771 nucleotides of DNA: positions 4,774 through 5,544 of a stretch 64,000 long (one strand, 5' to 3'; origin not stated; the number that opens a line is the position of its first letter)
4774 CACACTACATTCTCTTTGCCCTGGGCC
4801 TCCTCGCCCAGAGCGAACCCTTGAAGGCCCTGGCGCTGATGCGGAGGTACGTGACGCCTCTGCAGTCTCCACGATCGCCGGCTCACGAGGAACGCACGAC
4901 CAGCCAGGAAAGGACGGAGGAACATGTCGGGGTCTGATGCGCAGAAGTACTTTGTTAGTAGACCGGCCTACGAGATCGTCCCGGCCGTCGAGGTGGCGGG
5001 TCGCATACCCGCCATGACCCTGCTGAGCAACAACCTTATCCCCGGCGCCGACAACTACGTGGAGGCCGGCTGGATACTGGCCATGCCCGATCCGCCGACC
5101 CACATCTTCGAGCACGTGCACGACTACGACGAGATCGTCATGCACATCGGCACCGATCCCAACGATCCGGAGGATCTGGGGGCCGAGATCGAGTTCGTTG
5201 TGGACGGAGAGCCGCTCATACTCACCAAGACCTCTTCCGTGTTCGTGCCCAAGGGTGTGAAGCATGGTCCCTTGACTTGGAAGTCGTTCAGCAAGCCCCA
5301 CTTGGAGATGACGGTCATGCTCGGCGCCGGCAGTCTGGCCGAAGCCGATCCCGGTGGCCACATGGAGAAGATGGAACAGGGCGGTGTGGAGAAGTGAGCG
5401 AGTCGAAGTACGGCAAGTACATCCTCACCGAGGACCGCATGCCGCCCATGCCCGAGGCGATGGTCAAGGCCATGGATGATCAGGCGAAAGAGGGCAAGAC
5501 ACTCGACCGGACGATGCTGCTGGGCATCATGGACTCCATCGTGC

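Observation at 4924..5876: Pair of small metal-binding cupins that recur at a second locus (32925-34371)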

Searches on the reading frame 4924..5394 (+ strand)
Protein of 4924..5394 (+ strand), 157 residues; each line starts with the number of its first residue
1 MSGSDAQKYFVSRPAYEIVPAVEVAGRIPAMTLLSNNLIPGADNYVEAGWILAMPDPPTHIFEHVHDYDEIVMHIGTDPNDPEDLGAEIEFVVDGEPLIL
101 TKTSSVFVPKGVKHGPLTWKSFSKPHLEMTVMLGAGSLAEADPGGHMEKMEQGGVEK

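Call 6: search_protein_families(library=pfam, max_evalue=10, proteins=[window:4924-5394:+])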
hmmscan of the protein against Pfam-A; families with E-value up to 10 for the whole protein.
seq(157 aa): 1 family
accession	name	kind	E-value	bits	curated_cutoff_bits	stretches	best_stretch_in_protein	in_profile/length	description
PF07883.17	Cupin_2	-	0.0042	17.2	27.2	1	88-115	28-55/70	Cupin domain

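Call 7: search_protein_families(library=ncbifam, max_evalue=10, proteins=[window:4924-5394:+])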
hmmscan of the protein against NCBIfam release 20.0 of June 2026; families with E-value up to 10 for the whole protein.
seq(157 aa): 0 families
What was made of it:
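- On Any NCBIfam protein family: Zero families for all four proteins (call 7).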

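Call 15: find_homologous_proteins(query=window:4924-5394:+)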
Query seq(157 aa) (157 aa): 536 proteins with E <= 0.001 among 557 candidates; the best 120 are listed.
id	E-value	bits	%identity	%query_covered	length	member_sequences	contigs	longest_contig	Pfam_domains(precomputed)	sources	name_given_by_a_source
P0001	1.1e-98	346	97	100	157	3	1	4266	-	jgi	jgi:hypothetical protein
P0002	7.2e-88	310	87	96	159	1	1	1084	-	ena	-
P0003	1.5e-87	309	85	97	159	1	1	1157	-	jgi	jgi:hypothetical protein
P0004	8.4e-84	297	87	96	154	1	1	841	-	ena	-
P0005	3.0e-83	295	81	99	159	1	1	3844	-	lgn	-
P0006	2.7e-82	292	50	87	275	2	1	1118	-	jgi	jgi:hypothetical protein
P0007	2.0e-81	289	79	98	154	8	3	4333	-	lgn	-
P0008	9.8e-80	284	77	99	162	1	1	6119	-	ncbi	-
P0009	1.8e-79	283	79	96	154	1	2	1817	-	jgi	jgi:hypothetical protein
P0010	5.6e-79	281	80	96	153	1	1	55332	-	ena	-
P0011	1.0e-78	281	77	96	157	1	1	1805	-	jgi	jgi:hypothetical protein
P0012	1.7e-78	280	79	96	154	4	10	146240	-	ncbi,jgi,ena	jgi:hypothetical protein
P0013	7.2e-78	278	56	96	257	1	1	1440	-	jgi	jgi:hypothetical protein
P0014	1.2e-77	277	44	91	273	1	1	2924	-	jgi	jgi:quercetin dioxygenase-like cupin family protein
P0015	1.6e-77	277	77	96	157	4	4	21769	-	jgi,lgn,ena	-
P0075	3.4e-70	253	67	97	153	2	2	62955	-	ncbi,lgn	-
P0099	1.9e-68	247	72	95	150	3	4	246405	-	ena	-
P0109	6.6e-68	245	66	97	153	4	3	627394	-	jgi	jgi:hypothetical protein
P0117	1.3e-67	244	66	97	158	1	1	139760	-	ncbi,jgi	ncbi:MAG: hypothetical protein WC370_02020 [Dehalococcoidales bacterium]|jgi:hypothetical protein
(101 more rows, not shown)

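Call 16: find_encoding_contigs(protein=P0012, flank=10000, max_places=3)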
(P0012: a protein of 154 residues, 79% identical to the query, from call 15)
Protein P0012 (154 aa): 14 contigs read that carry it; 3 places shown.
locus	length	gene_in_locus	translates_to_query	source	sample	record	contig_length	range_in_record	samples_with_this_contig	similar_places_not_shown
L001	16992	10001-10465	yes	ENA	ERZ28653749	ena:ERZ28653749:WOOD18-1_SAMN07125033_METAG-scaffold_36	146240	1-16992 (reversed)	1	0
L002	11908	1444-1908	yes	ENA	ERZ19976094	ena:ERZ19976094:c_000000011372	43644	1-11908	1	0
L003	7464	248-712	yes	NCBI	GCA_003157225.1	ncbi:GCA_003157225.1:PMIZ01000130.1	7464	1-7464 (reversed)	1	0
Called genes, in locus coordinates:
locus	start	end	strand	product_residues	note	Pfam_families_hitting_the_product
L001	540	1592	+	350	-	PF00586:AIRS, PF02769:AIRS_C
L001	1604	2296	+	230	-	PF00551:Formyl_trans_N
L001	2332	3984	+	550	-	-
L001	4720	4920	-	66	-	-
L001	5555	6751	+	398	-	PF01833:TIG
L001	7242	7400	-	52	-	-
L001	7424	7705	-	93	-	-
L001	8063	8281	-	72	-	-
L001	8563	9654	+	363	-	PF01833:TIG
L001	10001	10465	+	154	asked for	-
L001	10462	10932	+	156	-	-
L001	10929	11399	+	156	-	-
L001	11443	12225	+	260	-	PF00106:adh_short, PF08659:KR, PF23441:SDR, PF13561:adh_short_C2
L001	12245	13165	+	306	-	-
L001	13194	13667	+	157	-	-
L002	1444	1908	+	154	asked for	-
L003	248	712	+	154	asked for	-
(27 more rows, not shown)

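Call 17: find_encoding_contigs(protein=P0117, flank=10000, max_places=2)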
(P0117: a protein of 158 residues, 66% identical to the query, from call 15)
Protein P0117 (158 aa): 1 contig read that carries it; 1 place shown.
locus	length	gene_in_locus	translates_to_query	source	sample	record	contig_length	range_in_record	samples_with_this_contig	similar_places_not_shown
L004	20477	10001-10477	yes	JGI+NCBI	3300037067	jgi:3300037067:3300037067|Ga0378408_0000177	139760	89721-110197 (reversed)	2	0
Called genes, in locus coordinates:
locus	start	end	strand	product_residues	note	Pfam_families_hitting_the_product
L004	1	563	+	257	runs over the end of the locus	PF18761:Heliorhodopsin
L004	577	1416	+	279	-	PF02645:DegV, PF13684:FakA-like_C (weak)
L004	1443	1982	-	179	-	-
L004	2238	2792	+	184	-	PF00857:Isochorismatase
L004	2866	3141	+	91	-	-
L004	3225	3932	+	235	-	PF02163:Peptidase_M50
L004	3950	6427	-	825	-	PF00933:Glyco_hydro_3, PF01915:Glyco_hydro_3_C, PF07691:PA14, PF14310:Fn3-like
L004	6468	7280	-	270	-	PF00561:Abhydrolase_1, PF12146:Hydrolase_4, PF12697:Abhydrolase_6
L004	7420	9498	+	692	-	PF00724:Oxidored_FMN, PF01134:GIDA (faint), PF01266:DAO (faint), PF03486:HI0933_like (weak), PF07992:Pyr_redox_2, PF12831:FAD_oxidored (weak), PF13450:NAD_binding_8, PF00070:Pyr_redox, +2 more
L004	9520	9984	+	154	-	-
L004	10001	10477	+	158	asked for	-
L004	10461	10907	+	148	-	-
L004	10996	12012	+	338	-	PF04087:DUF389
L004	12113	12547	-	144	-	PF00903:Glyoxalase, PF06983:3-dmu-9_3-mt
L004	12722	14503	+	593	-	PF00654:Voltage_CLC, PF00571:CBS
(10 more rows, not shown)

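Call 21: search_solved_structures(query=A1, max_evalue=10, show_alignments=3)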
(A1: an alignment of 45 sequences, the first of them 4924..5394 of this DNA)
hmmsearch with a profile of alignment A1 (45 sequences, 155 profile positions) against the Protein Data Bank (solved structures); distinct sequences matched with E-value up to 10: 2.
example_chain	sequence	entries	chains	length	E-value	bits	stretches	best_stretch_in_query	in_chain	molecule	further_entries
2brt_A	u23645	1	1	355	0.31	13.9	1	9-71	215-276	LEUCOANTHOCYANIDIN DIOXYGENASE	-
1gp4_A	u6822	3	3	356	0.32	13.9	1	9-71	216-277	ANTHOCYANIDIN SYNTHASE | LEUCOANTHOCYANIDIN DIOXYGENASE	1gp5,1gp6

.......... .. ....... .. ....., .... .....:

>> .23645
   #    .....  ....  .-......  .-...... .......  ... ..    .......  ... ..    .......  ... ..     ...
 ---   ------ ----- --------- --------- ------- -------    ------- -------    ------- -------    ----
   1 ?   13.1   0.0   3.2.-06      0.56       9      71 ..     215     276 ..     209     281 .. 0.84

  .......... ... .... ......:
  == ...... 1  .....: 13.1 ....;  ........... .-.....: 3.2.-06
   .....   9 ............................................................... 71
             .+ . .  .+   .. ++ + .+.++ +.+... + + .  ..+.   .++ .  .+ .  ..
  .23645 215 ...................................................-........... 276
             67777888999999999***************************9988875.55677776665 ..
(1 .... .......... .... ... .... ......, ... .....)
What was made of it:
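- Closest known: MarH and the related non-heme-iron cupin epimerase/lyase. Different: 19-24% identity, and undetectable by sequence profile (call 21).
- No sequence-level match to any dioxygenase family (calls 6, 7, 21).
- Tried and rejected: Profile search of all PDB sequences: only E about 0.3 to anthocyanidin synthase, judged to be chance (call 21).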

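Call 22: find_related_loci(query=A1, collection=genome_contigs, flank=10000)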
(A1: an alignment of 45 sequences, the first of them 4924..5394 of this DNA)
Query A1 (157 aa) in genome_contigs; peptide patterns used: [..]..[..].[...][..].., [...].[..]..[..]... (x = any residue, [..] = any of these).
365 stretches matched a pattern; 185 encode a relative of the query (tblastn E <= 1e-3); the best 80 are kept; 80 distinct loci.
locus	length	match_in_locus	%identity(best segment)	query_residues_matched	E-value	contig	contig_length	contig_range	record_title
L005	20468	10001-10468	87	1-156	6e-92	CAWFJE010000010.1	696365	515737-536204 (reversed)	MAG: uncultured Actinomycetes bacterium isolate MFD04716.bin.1.373 genome assembly, contig: contig_42686, whole genome s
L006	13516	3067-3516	77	1-150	9e-81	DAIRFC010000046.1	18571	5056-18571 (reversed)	MAG TPA_asm: Actinomycetota bacterium isolate CTOTU19831 NODE_2702_length_18571_cov_15.805087, whole genome shotgun sequ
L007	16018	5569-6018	77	1-150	9e-81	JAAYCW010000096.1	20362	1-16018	MAG: Actinomycetota bacterium isolate AS06rmzACSIP_50 127175_AS06, whole genome shotgun sequence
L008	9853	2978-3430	78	1-151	1e-79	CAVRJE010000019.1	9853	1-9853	MAG: uncultured Actinomycetota bacterium isolate MFD05942.bin.2.329 genome assembly, contig: contig_50177, whole genome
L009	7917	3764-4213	79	1-150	1e-79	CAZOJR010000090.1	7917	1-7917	MAG TPA_asm: uncultured Gaiellales bacterium isolate SRP192927_co3_744 genome assembly, contig: NODE_24931_length_7917_c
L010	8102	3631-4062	82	5-148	7e-80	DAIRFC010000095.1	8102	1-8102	MAG TPA_asm: Actinomycetota bacterium isolate CTOTU19831 NODE_7274_length_8102_cov_20.468498, whole genome shotgun seque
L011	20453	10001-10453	79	1-151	2e-79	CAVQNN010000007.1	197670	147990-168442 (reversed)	MAG: uncultured Actinomycetes bacterium isolate MFD00905.bin.2.220 genome assembly, contig: contig_5786, whole genome sh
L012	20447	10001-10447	79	5-153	2e-79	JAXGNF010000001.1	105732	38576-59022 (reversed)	MAG: Thermoleophilia bacterium isolate AnMBR.bin25 bin25_1, whole genome shotgun sequence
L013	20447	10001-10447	74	3-151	4e-79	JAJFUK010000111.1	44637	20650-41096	MAG: Actinomycetes bacterium isolate bin.430 k141_139869, whole genome shotgun sequence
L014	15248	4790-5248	75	1-153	1e-78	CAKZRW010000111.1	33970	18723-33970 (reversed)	MAG TPA_asm: uncultured actinobacterium isolate SRR5214706_bin.117_CONCOCT_v1.1_MAG genome assembly, contig: ERZ1744544.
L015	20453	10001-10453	75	1-151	2e-78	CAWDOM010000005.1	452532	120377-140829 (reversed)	MAG: uncultured Actinomycetota bacterium isolate MFD04716.bin.2.261 genome assembly, contig: contig_29531, whole genome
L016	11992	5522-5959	74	4-149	5e-76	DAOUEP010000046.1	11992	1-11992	MAG TPA_asm: Dehalococcoidales bacterium isolate N6_293 k139_987210, whole genome shotgun sequence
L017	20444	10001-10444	76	1-148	3e-75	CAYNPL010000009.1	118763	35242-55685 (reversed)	MAG TPA_asm: uncultured Gaiellales bacterium isolate binchicken_co274_173 genome assembly, contig: NODE_351_length_11876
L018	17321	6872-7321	75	1-150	1e-74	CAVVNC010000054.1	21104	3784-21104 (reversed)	MAG: uncultured delta proteobacterium isolate MFD03726.bin.2.24 genome assembly, contig: contig_82066, whole genome shot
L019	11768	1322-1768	72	1-149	4e-74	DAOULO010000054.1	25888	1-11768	MAG TPA_asm: Dehalococcoidales bacterium isolate W31_45 k127_596630, whole genome shotgun sequence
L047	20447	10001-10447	67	1-149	2e-68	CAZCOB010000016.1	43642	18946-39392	MAG TPA_asm: uncultured Dehalococcoidaceae bacterium isolate binchicken_co100_344 genome assembly, contig: NODE_1175_len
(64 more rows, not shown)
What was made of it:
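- The hosts are Dehalococcoidales, Desulfobacterales and anaerobic-digester Actinomycetota MAGs (call 22).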

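Call 26: predict_structure(alignment_id=A1)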
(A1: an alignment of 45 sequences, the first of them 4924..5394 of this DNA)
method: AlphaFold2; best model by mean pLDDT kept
length: 157 residues; sequences in the alignment: 45
mean_pLDDT: 87.8   pTM: 0.81
mean pLDDT of the five models: 87.8, 87.7, 87.7, 87.3, 87.0
residues with pLDDT >= 90: 113; 70-90: 24; 50-70: 5; < 50: 15
segments of 3 or more residues with pLDDT < 50: 144-157
pLDDT, mean of each block of 10 residues (from residue 1): 76 86 84 95 95 95 94 98 98 98 98 97 98 91 51 36
secondary structure, 60 per line:
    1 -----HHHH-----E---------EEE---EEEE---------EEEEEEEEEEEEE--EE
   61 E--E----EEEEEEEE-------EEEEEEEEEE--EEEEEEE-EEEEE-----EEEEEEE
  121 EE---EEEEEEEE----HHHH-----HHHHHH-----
elements in order: H6-9 E25-27 E31-34 E44-56 E59-61 E69-76 E84-93 E96-102 E104-108 E114-122 E126-133 H138-141 H147-152

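Call 28: fold_search(model_id=the predicted structure, library=pdb)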
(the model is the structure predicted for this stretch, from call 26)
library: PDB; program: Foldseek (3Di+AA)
matches with E <= 10: 1538; with E <= 0.001: 171
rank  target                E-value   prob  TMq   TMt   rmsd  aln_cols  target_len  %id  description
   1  6j4b                  6.2e-07  1.00  0.53  0.66   6.1       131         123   21  Crystal structure of MarH, an epimerase for biosynthesis of Maremycins in Streptomyces, under 400 mM Zinc acetate (released 2020-01-15)
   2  7eqk_B                8.7e-07  1.00  0.53  0.68   6.3       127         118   24  Structural and mechanistic studies of a novel non-heme iron epimerase/lyase and its utilization in chemoselective synt (released 2022-03-16)
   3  7eqk_A                8.7e-07  1.00  0.53  0.68   6.3       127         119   24  Structural and mechanistic studies of a novel non-heme iron epimerase/lyase and its utilization in chemoselective synt (released 2022-03-16)
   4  6j4d                  1.4e-06  1.00  0.53  0.66   6.0       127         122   23  Crystal structure of MarH, an epimerase for biosynthesis of Maremycins in Streptomyces, under pH 4.7, without Zn (released 2020-01-15)
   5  7f6x_B                1.8e-06  1.00  0.52  0.70   6.0       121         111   21  Structural and mechanistic studies of a novel non-heme iron epimerase/lyase and its utilization in chemoselective synt (released 2022-03-16)
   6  7euz_B                2.3e-06  1.00  0.52  0.68   6.0       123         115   22  Structural and mechanistic studies of a novel non-heme iron epimerase/lyase and its utilization in chemoselective synt (released 2022-03-16)
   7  7eu6_B                2.6e-06  1.00  0.52  0.71   6.1       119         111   23  Structural and mechanistic studies of a novel non-heme iron epimerase/lyase and its utilization in chemoselective synt (released 2022-03-16)
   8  7eup_B                5.4e-06  1.00  0.52  0.69   5.8       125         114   22  Structural and mechanistic studies of a novel non-heme iron epimerase/lyase and its utilization in chemoselective synt (released 2022-03-16)
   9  8hjy_A                2.0e-05  1.00  0.49  0.63   3.4       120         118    8  Crystal structure of a cupin protein (tm1459, H52A/H58E/F104W mutant) in copper (Cu) substituted form (released 2023-06-14)
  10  2pyt_A                2.3e-05  1.00  0.43  0.51   7.4       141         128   16  Crystal structure of a putative ethanolamine utilization protein q (eutq, stm2468) from salmonella typhimurium lt2 at  (released 2007-05-29)
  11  6a54_A                2.8e-05  1.00  0.55  0.66   3.3       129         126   12  Crystal structure of DddK mutant Y64A (released 2019-02-20)
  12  5tfz_A                2.8e-05  1.00  0.55  0.66   4.6       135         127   11  Crystal structure of the dimethylsulfoniopropionate (DMSP) lyase DddK complexed with nickel and diacrylate (released 2017-06-14)
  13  8hjy_B                3.3e-05  1.00  0.50  0.64   4.4       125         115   10  Crystal structure of a cupin protein (tm1459, H52A/H58E/F104W mutant) in copper (Cu) substituted form (released 2023-06-14)
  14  8hjz_A                4.2e-05  1.00  0.49  0.62   4.5       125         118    9  Crystal structure of a cupin protein (tm1459, H52A/H58Q mutant) in copper (Cu) substituted form (released 2023-06-14)
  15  3cew_A                4.4e-05  1.00  0.45  0.57   6.5       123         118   18  Crystal structure of a cupin protein (BF4112) from Bacteroides fragilis. Northeast Structural Genomics Consortium targ (released 2008-03-25)
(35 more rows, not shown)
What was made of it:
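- On Cupin superfamily (double-stranded beta-helix fold): Foldseek gives probability 1.0 to many cupins (call 28).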

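Call 31: search_protein_families(library=pfam, max_evalue=0.001, proteins=[L047:7352-8812:-, L047:4229-5461:-, L047:2986-4215:-, L047:14901-16145:+, L047:2046-3011:+, L047:10944-11405:-])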
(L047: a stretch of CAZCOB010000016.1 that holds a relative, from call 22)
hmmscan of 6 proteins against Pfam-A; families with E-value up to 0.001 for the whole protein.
L047:7352-8812:- (486 aa): 1 family
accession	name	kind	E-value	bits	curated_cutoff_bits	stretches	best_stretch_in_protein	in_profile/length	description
PF06368.17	Met_asp_mut_E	-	3.2e-115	385.6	26.6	1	45-481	1-440/441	Methylaspartate mutase E chain (MutE)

L047:4229-5461:- (410 aa): 1 family
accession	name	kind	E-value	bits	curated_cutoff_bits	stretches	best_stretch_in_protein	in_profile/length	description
PF02515.22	CoA_transf_3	-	3.6e-79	267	23.3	1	15-387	15-366/366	CoA-transferase family III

L047:2986-4215:- (409 aa): 1 family
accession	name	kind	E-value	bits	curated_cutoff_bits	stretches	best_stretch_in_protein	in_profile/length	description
PF02515.22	CoA_transf_3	-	4.2e-99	332.6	23.3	1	11-384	2-366/366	CoA-transferase family III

L047:14901-16145:+ (414 aa): 1 family
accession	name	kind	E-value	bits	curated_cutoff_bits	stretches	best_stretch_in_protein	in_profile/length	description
PF03916.19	NrfD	-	2.9e-45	155.7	25.8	1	45-329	4-309/313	Polysulphide reductase, NrfD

L047:2046-3011:+ (321 aa): 0 families

L047:10944-11405:- (153 aa): 0 families

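Call 42: search_solved_structures(query=L012:4509-7064:+, max_evalue=1e-20)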
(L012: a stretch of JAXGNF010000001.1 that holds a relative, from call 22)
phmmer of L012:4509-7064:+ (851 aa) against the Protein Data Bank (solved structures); distinct sequences matched with E-value up to 1e-20: 33.
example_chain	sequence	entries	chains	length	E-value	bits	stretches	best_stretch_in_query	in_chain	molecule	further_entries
8iof_A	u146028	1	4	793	8.8e-114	384.3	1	222-847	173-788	Benzylsuccinate synthase alpha subunit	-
9f3w_A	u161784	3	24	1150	1.4e-113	383.6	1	227-849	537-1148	Choline trimethylamine-lyase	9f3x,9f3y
6lon_B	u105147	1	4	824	2e-112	379.8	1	238-848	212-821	PFL2/glycerol dehydratase family glycyl radical enzyme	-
7kq3_A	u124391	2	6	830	1.2e-110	373.9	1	33-849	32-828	Isethionate sulfite-lyase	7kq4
6vxc_A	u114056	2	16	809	9.6e-109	367.6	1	243-847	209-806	Trans-4-hydroxy-L-proline dehydratase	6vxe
1r8w_A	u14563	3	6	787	1.2e-106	360.6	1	29-848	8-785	glycerol dehydratase | B12-independent glycerol dehydratase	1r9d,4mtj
8id1_A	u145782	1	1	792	1.4e-106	360.5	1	249-848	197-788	Formate C-acetyltransferase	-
5ymr_B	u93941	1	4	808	3.2e-106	359.3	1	215-850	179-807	Formate acetyltransferase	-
7vua_A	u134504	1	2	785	1.7e-100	340.3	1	219-848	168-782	HplG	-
5faw_A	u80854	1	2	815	6.1e-100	338.5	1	242-847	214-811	Choline trimethylamine-lyase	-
5kdp_A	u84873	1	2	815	6.4e-100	338.4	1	242-847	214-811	Choline trimethylamine-lyase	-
9r0v_A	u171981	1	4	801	1e-99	337.8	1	242-847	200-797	Choline trimethylamine-lyase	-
9ht9_A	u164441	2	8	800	1.1e-99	337.6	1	242-847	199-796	Choline trimethylamine-lyase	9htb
5fav_A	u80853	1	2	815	1.2e-99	337.5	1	242-847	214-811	Choline trimethylamine-lyase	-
6vue_A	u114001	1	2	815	1.2e-99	337.5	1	242-847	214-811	Choline trimethylamine-lyase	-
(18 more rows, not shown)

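Call 64: search_protein_representatives(alignment_id=A2)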
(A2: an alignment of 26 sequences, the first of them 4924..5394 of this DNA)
Query: 26 sequences, 157 profile positions. Proteins with E-value up to 0.001 (for the whole library): 1258; up to 1e-10: 745; up to 1e-30: 77. The best 150 are listed.
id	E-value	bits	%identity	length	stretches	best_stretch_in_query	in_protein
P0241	4.8e-101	351.5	-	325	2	1-153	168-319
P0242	6.3e-65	234.1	-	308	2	1-150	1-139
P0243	6.6e-64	230.8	-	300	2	6-154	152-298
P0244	8.3e-64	230.5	-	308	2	4-153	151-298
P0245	2.1e-63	229.2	-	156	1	4-153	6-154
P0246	2.6e-63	228.8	-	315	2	1-153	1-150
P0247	1.3e-61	223.3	-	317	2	1-149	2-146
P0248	3.0e-61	222.2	-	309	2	1-149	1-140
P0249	6.3e-60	217.9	-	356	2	5-152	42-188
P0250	2.0e-59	216.2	-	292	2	6-149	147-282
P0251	5.6e-59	214.8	-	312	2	3-149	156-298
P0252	2.2e-58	212.8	-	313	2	4-153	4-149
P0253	2.0e-57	209.8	-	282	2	41-152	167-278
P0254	4.8e-56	205.2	-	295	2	39-152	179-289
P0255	2.0e-55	203.3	-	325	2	1-145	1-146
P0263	1.9e-44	167.6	-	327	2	45-148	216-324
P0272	2.6e-39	150.9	-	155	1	1-146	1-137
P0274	3.0e-38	147.4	-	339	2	44-154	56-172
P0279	9.3e-37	142.6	-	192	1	3-150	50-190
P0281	1.8e-36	141.6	-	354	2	38-146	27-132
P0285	3.0e-35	137.7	-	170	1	1-141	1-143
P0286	4.1e-35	137.2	-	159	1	1-154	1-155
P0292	5.8e-34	133.5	-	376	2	76-144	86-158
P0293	1.5e-33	132.2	-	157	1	1-150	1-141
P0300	7.1e-32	126.7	-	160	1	1-153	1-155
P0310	3.6e-31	124.4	-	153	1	1-155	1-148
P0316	8.3e-31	123.2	-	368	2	74-143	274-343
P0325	3.3e-30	121.3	-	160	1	1-150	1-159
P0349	2.9e-28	115.0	-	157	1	1-154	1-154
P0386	6.1e-26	107.4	-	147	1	1-150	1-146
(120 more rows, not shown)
